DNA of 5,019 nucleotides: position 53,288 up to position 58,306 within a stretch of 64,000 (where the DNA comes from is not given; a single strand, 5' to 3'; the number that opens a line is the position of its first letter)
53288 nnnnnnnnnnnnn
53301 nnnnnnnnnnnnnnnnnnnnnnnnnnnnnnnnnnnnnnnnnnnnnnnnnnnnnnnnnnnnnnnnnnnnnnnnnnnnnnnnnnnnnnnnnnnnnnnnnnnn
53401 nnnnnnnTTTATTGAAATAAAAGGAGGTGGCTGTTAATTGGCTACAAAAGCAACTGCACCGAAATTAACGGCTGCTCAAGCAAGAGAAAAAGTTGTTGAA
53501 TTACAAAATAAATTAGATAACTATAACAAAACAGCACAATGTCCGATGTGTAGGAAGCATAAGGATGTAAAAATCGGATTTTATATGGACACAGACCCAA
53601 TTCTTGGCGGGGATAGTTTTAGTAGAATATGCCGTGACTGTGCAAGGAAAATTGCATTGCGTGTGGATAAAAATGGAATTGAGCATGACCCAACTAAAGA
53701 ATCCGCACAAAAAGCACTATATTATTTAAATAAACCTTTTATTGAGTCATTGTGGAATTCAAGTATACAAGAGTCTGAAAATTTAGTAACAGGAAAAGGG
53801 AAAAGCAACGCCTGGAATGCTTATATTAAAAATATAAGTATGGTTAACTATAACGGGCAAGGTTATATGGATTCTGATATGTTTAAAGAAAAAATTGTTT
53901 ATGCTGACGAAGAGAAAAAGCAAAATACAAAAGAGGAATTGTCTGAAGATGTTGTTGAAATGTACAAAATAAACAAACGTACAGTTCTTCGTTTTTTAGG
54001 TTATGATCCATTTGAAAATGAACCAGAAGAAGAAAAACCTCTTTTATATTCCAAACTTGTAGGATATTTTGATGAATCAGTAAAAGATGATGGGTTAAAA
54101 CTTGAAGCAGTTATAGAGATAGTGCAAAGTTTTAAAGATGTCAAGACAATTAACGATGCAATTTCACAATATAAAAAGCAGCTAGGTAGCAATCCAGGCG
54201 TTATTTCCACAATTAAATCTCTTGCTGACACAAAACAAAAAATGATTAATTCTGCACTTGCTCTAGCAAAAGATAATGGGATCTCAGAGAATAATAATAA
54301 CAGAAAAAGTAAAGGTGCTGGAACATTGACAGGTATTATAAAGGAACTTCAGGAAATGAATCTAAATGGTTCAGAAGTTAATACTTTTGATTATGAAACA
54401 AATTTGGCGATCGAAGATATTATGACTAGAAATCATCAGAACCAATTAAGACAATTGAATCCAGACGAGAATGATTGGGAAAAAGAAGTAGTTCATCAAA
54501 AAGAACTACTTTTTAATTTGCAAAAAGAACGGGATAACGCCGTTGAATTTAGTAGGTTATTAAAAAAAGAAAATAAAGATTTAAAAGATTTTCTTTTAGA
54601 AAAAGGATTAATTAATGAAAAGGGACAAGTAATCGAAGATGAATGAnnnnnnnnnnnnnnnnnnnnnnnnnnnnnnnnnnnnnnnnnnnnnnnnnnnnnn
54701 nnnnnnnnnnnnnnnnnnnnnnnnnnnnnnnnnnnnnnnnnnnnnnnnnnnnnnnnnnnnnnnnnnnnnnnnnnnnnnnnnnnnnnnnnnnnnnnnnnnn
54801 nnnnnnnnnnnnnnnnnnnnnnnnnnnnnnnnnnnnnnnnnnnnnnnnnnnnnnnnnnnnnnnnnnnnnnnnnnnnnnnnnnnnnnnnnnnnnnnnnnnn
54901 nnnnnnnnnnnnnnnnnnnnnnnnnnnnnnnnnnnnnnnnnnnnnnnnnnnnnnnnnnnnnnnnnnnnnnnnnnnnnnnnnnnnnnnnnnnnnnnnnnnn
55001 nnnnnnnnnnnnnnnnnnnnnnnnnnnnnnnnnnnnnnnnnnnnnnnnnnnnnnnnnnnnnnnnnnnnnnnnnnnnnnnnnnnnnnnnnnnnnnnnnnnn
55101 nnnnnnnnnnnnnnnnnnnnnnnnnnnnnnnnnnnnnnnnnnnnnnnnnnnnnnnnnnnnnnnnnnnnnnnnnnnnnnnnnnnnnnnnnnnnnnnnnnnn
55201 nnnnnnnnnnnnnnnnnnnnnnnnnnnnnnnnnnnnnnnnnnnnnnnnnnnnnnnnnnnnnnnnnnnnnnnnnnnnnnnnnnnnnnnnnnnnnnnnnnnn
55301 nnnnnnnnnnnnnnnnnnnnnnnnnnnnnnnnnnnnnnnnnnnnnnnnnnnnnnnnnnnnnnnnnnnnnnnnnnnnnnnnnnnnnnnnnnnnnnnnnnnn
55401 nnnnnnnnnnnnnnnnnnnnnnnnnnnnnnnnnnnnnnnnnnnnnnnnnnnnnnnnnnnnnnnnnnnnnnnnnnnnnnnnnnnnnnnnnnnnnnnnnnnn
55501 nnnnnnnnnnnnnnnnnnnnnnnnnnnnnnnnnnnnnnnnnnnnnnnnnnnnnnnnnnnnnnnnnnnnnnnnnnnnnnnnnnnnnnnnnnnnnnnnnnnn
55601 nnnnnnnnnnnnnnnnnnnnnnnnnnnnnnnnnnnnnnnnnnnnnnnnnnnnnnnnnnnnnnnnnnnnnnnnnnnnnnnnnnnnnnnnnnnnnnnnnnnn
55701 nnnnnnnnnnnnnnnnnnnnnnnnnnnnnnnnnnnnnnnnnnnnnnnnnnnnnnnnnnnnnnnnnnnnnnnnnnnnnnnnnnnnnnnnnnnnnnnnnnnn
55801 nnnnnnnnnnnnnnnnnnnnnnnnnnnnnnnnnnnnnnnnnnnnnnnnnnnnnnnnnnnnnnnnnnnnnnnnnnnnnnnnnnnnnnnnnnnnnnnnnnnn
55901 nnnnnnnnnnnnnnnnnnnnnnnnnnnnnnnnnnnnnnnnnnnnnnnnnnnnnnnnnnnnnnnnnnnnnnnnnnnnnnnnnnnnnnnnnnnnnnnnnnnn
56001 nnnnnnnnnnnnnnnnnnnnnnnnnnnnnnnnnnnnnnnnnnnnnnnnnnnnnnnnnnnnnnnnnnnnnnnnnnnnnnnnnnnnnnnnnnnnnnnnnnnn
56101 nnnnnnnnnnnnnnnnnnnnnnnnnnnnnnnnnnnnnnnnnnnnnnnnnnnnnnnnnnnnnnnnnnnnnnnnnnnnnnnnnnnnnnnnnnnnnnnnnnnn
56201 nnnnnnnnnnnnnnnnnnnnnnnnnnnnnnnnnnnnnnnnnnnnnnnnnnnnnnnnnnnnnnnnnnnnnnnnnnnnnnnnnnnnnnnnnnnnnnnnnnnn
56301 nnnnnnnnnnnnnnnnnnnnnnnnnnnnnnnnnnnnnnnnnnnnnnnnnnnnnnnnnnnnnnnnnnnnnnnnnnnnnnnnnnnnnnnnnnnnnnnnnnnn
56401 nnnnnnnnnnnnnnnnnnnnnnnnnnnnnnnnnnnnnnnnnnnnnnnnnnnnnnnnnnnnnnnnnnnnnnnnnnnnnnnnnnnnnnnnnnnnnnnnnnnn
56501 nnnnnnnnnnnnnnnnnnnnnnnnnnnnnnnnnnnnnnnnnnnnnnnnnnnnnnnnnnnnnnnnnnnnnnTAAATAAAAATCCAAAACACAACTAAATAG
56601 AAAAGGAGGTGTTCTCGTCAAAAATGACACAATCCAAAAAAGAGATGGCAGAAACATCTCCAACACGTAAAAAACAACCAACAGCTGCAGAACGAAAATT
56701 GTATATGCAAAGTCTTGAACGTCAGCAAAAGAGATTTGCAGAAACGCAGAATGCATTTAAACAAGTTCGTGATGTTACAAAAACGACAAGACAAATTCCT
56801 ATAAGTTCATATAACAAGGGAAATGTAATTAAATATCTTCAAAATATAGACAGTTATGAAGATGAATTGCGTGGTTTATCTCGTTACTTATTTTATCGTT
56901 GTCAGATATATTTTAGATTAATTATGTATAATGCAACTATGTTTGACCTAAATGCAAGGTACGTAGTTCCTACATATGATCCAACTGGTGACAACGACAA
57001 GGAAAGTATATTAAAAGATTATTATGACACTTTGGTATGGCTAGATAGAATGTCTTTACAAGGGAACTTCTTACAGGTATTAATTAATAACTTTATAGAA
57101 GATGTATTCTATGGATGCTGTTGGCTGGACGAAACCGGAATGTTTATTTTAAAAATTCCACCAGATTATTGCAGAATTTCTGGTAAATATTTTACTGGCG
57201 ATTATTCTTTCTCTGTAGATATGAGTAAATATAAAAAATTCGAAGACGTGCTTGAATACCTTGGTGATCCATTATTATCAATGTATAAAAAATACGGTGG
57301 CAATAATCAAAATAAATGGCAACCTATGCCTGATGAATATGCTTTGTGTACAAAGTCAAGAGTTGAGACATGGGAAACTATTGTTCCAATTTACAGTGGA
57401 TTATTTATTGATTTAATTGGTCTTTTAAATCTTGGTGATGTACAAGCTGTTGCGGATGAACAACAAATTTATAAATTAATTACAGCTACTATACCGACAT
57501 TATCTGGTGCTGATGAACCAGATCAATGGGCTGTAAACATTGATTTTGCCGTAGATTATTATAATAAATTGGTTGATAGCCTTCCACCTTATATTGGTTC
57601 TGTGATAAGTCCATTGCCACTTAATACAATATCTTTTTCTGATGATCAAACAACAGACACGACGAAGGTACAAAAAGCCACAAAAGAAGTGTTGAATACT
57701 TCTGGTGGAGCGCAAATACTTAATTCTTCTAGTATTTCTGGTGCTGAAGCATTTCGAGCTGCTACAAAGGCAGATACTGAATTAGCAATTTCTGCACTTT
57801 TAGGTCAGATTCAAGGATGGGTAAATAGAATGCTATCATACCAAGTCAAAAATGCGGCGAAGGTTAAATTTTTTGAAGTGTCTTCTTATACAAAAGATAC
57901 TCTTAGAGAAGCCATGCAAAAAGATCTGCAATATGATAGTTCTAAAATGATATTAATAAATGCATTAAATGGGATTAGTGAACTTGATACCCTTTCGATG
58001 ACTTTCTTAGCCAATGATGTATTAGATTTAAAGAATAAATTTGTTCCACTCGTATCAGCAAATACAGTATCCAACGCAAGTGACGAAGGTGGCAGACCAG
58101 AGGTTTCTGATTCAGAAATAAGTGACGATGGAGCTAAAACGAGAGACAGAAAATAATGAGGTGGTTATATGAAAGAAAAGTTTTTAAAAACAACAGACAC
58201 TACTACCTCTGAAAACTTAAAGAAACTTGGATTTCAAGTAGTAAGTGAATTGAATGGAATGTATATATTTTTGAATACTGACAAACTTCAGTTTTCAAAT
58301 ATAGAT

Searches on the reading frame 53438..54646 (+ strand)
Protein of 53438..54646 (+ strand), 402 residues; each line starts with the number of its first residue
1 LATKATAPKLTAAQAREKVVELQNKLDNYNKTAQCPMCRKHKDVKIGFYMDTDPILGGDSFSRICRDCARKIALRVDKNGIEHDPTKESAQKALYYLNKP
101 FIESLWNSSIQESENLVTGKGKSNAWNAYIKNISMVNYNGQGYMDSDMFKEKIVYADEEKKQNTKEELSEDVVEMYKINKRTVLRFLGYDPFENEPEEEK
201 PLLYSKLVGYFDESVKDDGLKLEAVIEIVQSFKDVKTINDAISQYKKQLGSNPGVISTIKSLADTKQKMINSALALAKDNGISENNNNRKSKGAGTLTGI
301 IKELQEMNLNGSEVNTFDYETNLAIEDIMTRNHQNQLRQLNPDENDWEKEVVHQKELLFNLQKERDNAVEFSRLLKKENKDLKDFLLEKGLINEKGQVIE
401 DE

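Call 10: search_protein_families(library=phrogs, proteins=[window:53438-54646:+], max_evalue=0.001)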
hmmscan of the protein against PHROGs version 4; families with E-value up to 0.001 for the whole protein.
window:53438-54646:+ (402 aa): 1 family
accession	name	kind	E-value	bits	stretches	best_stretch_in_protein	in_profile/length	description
phrog_3314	-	unknown function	2.1e-13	51.4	1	30-352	4-275/286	-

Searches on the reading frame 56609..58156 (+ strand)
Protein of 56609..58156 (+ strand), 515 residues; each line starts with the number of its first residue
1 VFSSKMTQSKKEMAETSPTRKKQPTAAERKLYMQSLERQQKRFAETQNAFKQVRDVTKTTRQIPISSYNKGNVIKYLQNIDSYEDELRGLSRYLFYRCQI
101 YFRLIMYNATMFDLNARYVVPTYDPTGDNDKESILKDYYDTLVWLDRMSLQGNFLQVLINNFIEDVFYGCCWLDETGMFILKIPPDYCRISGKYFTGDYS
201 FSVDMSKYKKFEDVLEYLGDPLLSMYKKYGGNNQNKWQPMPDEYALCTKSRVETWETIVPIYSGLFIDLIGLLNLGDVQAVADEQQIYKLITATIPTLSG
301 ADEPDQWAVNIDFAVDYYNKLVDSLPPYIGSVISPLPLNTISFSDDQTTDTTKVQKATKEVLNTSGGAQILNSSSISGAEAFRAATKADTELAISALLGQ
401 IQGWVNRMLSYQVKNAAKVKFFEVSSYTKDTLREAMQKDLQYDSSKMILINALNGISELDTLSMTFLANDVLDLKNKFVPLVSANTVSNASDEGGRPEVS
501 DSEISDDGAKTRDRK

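Call 9: search_protein_families(library=pfam, proteins=[window:56609-58156:+], max_evalue=0.001)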
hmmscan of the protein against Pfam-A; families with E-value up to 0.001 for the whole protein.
window:56609-58156:+ (515 aa): 0 families

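Call 10: search_protein_families(library=phrogs, proteins=[window:56609-58156:+], max_evalue=0.001)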
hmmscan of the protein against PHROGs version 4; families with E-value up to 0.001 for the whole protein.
window:56609-58156:+ (515 aa): 1 family
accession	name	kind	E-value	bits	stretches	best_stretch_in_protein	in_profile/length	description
phrog_2739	-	head and packaging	2.5e-80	271.5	1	33-514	11-495/501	portal protein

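Call 55: search_dna_similar(query=window:56609-58156:+, collection=phages, mode=protein, max_rows=25)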
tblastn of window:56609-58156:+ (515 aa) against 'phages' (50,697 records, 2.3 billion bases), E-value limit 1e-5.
Records with a match: 70; places in all: 70; records where one place covers at least 80% of the query: 69.
Best place of each record, by identity: <60% 70.
By first word of the organism name: Bacillus 36; Lactococcus 22; Staphylococcus 4; Mammaliicoccus 4; Brevibacillus 2; Alicyclobacillus 1; Bacteriophage 1.
By host as written in the record: Lactococcus lactis 17; Bacillus anthracis Sterne 10; Bacillus anthracis 7; Bacillus cereus 7; Brevibacillus laterosporus 2; Staphylococcus epidermidis 36-1 2; Lactococcus lactis subsp. cremoris DPC6860 2; Bacillus cereus VKM B-370 2; and 17 more.
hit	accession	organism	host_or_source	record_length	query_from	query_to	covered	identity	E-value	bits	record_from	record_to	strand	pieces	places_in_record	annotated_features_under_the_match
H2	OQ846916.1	Alicyclobacillus phage KKP_3916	Alicyclobacillus acidoterrestris strain ...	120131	65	515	88%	29.2%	2e-42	168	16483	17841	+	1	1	hypothetical protein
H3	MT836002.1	Bacteriophage sp.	human fecal samples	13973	53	515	90%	28.4%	7e-40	160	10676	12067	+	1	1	record has no annotation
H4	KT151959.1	Brevibacillus phage Sundance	Brevibacillus laterosporus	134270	53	514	90%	27.8%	5e-43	169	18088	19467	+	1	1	putative structural protein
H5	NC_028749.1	Brevibacillus phage Sundance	Brevibacillus laterosporus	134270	53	514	90%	27.8%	5e-43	169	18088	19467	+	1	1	portal protein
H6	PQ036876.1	Lactococcus phage PMBT69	Lactococcus lactis subsp. cremoris ...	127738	20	514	96%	25.8%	8e-30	130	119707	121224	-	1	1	hypothetical protein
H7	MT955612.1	Staphylococcus phage SPbeta-like 2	Staphylococcus haemolyticus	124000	60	513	88%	26.8%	5e-29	127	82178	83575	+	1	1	hypothetical protein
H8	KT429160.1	Staphylococcus phage SPbeta-like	Staphylococcus epidermidis 36-1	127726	60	513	88%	26.8%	5e-29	127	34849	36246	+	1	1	hypothetical protein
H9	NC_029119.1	Staphylococcus phage SPbeta-like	Staphylococcus epidermidis 36-1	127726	60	513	88%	26.8%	5e-29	127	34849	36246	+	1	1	portal protein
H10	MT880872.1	Staphylococcus phage PhiSepi-HH3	Staphylococcus epidermidis HD21-2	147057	60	513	88%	26.8%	5e-29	127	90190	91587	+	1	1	hypothetical protein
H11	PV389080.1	Mammaliicoccus phage phi127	Mammaliicoccus sciuri Dog127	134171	50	513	90%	25.3%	1e-32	139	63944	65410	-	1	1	portal protein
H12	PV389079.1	Mammaliicoccus phage phi116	Mammaliicoccus sciuri Dog116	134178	50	513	90%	25.3%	1e-32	139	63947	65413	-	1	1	portal protein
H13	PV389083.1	Mammaliicoccus phage phi6255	Mammaliicoccus sciuri IVB6255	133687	50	513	90%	25.3%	1e-32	139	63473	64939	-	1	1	portal protein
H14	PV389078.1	Mammaliicoccus phage phi36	Mammaliicoccus sciuri Dog036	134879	50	513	90%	25.3%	1e-30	132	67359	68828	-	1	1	portal protein | hypothetical protein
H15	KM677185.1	Lactococcus phage WRP3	Lactococcus lactis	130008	87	514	83%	27.3%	1e-25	117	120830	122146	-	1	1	structural protein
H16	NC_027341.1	Lactococcus phage WRP3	Lactococcus lactis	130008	87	514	83%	27.3%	1e-25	117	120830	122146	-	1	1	portal protein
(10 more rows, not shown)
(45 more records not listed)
